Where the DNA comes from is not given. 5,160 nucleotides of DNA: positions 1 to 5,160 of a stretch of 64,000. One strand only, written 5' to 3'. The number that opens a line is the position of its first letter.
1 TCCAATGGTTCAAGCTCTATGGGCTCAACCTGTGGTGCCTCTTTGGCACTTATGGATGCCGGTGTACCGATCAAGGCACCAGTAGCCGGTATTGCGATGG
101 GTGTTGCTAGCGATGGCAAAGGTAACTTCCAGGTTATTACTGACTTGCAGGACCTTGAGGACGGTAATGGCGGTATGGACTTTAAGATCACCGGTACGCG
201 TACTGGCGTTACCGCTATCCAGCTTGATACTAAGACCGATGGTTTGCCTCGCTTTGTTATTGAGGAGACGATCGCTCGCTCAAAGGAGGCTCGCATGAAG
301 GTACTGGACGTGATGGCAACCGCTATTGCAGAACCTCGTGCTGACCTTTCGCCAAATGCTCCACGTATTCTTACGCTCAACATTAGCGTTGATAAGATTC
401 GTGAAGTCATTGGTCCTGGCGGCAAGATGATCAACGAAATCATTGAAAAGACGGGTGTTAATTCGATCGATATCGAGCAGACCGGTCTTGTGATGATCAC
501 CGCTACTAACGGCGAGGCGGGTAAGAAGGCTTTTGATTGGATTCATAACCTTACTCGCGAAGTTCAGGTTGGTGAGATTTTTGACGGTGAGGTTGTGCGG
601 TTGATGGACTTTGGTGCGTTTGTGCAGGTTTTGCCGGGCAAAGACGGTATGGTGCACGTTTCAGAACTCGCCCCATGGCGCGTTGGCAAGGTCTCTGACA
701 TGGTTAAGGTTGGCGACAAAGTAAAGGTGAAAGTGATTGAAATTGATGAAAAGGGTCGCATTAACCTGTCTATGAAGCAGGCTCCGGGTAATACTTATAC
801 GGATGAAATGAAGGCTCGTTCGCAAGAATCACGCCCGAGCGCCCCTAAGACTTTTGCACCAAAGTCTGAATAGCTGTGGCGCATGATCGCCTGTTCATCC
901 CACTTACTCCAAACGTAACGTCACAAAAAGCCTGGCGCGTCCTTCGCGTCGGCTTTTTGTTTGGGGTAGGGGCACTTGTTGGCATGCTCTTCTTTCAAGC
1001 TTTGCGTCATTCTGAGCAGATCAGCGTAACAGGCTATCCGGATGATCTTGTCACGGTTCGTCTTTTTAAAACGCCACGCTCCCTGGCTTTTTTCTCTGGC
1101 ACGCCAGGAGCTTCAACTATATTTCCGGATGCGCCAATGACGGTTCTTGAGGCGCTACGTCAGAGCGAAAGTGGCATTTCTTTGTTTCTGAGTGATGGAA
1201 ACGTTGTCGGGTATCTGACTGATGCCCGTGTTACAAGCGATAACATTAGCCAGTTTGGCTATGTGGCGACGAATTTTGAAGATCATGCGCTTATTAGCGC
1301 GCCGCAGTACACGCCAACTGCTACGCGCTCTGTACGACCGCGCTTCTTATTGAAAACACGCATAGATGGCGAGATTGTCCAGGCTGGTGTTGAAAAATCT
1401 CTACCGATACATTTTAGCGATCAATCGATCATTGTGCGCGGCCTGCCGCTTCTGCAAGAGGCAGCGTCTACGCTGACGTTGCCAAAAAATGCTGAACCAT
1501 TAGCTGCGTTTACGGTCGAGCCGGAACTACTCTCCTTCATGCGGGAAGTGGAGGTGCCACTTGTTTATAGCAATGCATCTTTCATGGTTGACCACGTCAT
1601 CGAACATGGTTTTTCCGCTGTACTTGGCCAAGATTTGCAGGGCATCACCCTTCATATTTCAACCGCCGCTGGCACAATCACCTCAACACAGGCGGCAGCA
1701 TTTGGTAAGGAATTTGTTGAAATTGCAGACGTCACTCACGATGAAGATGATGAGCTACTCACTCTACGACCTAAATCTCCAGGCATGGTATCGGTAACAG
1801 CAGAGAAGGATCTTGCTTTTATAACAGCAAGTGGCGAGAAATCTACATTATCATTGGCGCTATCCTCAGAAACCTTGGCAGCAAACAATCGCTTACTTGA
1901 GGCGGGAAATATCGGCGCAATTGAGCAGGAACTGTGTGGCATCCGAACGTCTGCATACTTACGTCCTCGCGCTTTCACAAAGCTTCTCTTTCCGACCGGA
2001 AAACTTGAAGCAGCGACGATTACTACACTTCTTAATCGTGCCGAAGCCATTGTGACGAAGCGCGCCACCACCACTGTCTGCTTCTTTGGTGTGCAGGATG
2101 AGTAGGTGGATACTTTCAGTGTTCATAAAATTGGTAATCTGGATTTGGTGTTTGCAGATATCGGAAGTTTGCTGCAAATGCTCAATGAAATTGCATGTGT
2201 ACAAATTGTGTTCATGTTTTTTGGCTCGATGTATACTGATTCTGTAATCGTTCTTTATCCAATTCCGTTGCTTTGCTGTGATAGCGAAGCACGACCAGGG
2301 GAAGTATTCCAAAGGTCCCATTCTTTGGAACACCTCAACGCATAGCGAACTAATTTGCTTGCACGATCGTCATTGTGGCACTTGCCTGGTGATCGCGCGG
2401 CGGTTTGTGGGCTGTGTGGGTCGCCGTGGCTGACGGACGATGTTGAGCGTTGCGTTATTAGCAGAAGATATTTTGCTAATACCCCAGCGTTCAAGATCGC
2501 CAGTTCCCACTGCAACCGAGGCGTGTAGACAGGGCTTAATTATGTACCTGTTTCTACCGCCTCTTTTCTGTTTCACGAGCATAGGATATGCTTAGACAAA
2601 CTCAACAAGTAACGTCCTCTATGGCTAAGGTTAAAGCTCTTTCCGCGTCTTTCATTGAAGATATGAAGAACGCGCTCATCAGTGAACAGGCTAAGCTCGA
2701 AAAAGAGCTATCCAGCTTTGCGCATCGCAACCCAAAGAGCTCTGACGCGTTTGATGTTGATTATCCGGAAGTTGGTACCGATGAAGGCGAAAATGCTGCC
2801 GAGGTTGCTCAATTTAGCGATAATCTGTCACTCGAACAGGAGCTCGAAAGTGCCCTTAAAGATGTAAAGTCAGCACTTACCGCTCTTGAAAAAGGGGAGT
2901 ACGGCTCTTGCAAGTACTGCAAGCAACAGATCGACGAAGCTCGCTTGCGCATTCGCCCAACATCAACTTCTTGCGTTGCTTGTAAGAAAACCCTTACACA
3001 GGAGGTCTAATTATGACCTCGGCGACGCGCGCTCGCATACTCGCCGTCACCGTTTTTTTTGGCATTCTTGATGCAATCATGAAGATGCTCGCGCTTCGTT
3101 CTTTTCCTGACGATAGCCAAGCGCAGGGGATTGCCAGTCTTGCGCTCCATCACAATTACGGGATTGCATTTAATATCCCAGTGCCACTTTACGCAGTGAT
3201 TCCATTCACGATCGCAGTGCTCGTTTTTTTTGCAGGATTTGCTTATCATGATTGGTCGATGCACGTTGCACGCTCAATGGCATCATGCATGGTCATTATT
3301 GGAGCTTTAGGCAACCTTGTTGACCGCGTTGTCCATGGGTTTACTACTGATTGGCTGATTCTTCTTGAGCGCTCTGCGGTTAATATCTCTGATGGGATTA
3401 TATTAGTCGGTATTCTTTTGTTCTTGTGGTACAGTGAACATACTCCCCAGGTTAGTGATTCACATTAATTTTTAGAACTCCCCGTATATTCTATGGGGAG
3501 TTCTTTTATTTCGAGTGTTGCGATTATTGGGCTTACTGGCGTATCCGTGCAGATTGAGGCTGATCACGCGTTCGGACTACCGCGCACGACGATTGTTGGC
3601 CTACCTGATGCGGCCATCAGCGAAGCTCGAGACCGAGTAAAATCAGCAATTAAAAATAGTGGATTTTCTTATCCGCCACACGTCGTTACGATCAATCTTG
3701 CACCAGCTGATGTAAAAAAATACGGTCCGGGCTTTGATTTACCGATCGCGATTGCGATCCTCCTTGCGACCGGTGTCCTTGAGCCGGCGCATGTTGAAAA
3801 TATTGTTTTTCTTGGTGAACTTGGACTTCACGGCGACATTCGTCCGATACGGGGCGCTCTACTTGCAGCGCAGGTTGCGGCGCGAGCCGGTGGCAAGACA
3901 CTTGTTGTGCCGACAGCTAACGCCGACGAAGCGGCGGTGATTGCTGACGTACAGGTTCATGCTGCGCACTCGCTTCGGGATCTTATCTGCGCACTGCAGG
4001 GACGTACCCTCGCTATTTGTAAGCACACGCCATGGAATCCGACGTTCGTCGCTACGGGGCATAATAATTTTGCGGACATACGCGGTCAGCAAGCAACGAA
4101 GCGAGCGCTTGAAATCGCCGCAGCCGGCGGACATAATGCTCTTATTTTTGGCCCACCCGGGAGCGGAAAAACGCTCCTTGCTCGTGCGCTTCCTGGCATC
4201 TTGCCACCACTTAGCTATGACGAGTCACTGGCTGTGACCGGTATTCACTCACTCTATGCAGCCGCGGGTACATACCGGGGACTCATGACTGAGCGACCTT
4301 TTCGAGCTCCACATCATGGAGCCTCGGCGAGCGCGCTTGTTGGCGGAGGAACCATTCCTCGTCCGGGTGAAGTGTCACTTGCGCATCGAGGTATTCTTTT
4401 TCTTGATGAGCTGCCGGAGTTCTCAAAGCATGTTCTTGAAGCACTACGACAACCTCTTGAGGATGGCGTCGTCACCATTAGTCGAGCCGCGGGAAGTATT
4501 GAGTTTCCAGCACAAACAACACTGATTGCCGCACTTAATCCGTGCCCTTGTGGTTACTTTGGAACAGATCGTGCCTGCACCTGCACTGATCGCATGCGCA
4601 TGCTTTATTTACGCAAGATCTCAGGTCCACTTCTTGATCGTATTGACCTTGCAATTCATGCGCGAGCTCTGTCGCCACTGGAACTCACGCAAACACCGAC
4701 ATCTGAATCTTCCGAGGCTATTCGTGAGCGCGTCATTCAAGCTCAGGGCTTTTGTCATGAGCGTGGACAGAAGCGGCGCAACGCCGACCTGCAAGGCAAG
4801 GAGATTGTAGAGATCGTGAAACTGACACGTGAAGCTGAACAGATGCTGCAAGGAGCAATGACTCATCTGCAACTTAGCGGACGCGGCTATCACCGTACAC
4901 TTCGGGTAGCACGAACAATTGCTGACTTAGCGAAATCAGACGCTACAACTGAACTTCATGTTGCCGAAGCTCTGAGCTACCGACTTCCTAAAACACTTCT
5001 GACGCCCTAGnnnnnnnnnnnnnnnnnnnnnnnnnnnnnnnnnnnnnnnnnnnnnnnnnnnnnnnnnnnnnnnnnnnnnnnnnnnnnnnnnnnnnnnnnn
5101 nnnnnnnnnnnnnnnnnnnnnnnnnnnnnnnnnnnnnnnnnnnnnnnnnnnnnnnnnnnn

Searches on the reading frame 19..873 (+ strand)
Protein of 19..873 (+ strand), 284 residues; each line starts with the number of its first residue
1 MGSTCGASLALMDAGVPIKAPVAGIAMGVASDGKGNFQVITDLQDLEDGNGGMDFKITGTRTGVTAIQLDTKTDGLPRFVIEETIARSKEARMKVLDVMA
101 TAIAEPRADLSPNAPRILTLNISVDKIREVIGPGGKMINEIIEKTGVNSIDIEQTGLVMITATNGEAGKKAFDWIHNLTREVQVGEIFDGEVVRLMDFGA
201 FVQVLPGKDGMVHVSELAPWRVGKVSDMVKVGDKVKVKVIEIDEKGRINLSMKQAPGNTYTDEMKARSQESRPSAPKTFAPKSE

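Call 52: search_protein_families(library=pfam, proteins=[window:19-873:+], max_evalue=0.00001)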
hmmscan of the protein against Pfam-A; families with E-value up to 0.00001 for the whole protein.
window:19-873:+ (284 aa): 2 families
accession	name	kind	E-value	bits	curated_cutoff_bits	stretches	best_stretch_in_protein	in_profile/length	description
PF00575.29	S1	-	7.6e-20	71.5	22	1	182-253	2-74/74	S1 RNA binding domain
PF00013.35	KH_1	-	1.2e-08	35.1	21.5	1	118-175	2-64/66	KH domain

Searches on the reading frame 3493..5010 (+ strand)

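Call 52: search_protein_families(library=pfam, proteins=[window:3493-5010:+], max_evalue=0.00001)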
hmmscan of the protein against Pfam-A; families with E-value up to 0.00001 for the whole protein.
window:3493-5010:+ (505 aa): 6 families
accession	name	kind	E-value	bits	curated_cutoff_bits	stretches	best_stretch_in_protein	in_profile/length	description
PF01078.27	Mg_chelatase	-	3.7e-87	291.5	20.3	1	193-394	2-203/207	Magnesium chelatase, subunit ChlI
PF13541.12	ChlI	-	9.4e-40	135.7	27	1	21-143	1-121/121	Subunit ChlI of Mg-chelatase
PF13335.12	Mg_chelatase_C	-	2.9e-28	98.7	26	1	405-497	2-94/94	Magnesium chelatase, subunit ChlI C-terminal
PF00493.29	MCM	-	6.9e-08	32.3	23.3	1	290-360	113-182/224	MCM P-loop domain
PF07728.20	AAA_5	-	8.5e-07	29.5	22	0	217-352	3-125/139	AAA domain (dynein-related subfamily)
PF00158.32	Sigma54_activat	-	2.9e-06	27.5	20.2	0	202-349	11-142/168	Sigma-54 interaction domain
